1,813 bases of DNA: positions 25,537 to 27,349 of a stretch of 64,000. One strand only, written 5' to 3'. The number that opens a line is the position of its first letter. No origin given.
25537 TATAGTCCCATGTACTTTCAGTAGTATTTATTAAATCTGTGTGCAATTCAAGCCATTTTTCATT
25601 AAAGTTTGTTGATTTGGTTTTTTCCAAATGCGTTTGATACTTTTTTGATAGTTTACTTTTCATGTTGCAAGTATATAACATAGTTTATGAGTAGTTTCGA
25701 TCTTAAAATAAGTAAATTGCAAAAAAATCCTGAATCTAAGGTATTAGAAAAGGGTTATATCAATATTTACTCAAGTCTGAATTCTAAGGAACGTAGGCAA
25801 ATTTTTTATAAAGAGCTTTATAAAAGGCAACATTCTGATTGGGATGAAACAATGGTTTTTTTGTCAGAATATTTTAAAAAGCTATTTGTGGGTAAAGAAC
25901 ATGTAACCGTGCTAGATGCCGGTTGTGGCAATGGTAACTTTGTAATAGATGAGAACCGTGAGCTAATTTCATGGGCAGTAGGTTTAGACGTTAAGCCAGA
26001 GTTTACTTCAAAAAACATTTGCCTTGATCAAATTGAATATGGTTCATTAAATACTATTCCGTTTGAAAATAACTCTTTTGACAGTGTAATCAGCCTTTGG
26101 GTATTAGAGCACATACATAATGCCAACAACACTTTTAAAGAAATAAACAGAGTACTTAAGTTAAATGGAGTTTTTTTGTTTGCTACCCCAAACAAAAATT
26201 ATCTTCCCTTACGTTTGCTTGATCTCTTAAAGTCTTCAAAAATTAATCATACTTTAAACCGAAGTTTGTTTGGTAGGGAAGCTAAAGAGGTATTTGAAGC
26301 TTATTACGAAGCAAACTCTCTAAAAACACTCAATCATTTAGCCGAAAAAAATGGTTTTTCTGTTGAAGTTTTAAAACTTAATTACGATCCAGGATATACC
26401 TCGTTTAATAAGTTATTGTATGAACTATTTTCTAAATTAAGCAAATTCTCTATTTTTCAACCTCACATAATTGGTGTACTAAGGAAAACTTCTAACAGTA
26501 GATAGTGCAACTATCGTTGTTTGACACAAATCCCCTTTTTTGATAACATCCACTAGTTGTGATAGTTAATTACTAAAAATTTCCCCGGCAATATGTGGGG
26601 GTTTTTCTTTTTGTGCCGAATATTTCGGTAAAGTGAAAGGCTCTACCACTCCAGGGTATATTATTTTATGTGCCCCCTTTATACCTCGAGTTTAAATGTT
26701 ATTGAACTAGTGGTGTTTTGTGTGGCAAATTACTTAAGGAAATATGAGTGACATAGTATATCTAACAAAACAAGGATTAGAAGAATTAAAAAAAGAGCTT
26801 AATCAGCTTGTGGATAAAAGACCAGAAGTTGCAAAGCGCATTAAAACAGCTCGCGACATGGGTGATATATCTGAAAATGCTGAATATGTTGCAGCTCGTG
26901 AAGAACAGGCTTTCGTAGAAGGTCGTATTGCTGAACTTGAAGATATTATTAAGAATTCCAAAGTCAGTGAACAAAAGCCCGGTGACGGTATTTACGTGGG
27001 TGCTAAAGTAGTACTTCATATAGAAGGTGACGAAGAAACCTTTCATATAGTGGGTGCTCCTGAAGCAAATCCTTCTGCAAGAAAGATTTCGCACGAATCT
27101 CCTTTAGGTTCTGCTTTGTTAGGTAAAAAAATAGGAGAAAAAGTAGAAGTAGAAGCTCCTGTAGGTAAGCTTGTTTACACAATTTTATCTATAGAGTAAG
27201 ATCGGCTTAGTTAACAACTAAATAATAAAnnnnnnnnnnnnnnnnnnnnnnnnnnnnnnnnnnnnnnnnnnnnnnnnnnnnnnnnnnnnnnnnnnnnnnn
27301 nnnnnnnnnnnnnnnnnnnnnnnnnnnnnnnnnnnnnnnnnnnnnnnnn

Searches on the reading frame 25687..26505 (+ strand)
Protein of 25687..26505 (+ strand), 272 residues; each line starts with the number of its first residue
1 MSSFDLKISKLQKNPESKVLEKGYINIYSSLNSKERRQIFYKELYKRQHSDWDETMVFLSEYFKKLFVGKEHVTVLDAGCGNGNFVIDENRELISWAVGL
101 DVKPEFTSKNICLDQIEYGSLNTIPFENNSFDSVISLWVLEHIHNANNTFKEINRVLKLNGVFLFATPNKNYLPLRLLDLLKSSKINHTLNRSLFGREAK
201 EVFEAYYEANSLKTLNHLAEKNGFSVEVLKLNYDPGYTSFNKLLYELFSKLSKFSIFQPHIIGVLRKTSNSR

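Call 71: search_protein_families(library=pfam, proteins=[window:25687-26505:+], max_evalue=0.001)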
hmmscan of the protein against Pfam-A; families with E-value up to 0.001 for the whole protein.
window:25687-26505:+ (272 aa): 7 families
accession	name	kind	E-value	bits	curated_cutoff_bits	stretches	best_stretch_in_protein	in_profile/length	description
PF08241.18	Methyltransf_11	-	1.6e-15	58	21.2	1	76-165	1-95/95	Methyltransferase domain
PF13847.12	Methyltransf_31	-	5.4e-13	49.3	27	1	71-174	3-119/145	Methyltransferase domain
PF13489.12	Methyltransf_23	-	6.2e-13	49.2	27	1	64-226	14-161/164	Methyltransferase domain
PF13649.12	Methyltransf_25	-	7.2e-11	43.1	27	1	75-161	1-97/97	Methyltransferase domain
PF08242.18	Methyltransf_12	-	8.3e-07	30.1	30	1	76-163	1-98/98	Methyltransferase domain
PF05148.21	Methyltransf_8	-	5e-06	27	27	1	40-166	43-157/219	Hypothetical methyltransferase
PF01209.24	Ubie_methyltran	-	0.00065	19.5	20.1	0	64-164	40-150/233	ubiE/COQ5 methyltransferase family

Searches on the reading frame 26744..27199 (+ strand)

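Call 71: search_protein_families(library=pfam, proteins=[window:26744-27199:+], max_evalue=0.001)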
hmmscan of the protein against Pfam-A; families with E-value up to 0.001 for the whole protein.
window:26744-27199:+ (151 aa): 2 families
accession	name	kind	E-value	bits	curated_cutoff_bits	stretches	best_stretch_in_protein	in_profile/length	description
PF03449.20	GreA_GreB_N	-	9.3e-28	96.7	24.5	1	5-74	1-71/71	Transcription elongation factor, N-terminal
PF01272.25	GreA_GreB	-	2.2e-23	82.5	26.9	1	79-151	2-76/77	Transcription elongation factor, GreA/GreB, C-term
